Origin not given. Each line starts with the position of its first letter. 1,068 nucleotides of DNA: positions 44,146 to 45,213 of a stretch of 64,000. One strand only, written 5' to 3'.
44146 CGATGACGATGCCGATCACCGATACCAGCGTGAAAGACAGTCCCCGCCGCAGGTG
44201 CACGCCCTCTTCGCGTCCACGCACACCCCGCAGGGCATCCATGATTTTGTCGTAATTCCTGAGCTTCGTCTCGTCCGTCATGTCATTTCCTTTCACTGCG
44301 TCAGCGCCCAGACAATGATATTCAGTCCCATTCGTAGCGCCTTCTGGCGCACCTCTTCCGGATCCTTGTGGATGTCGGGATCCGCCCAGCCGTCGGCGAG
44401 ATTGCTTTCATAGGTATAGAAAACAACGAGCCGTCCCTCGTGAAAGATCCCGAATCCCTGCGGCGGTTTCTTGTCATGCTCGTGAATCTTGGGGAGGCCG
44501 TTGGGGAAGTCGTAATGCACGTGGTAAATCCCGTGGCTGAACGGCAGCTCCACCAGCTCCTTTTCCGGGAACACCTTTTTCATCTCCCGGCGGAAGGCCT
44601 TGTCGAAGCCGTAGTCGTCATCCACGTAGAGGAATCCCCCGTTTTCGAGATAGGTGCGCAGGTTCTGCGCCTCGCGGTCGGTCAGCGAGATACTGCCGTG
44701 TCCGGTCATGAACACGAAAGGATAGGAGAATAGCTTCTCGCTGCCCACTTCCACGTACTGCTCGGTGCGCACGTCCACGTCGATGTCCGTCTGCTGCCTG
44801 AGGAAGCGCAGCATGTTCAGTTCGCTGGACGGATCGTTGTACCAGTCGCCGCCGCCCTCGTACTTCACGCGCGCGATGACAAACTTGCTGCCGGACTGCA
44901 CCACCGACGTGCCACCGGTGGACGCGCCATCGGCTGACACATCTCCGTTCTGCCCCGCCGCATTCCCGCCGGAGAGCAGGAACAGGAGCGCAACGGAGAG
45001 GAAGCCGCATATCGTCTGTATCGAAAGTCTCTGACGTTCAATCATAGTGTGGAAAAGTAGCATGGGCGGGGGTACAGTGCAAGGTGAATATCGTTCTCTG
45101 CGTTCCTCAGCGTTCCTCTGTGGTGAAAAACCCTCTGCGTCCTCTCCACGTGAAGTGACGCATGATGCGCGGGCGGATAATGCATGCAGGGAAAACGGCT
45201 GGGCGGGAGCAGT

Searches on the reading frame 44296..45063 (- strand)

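Call 54: search_protein_families(library=pfam, proteins=[window:44296-45063:-], max_evalue=0.0001)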
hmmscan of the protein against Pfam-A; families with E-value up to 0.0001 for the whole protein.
window:44296-45063:- (256 aa): 1 family
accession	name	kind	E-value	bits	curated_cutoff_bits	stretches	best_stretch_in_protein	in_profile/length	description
PF13709.12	DUF4159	-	4.1e-68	229.3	25.9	1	63-254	2-202/202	Domain of unknown function (DUF4159)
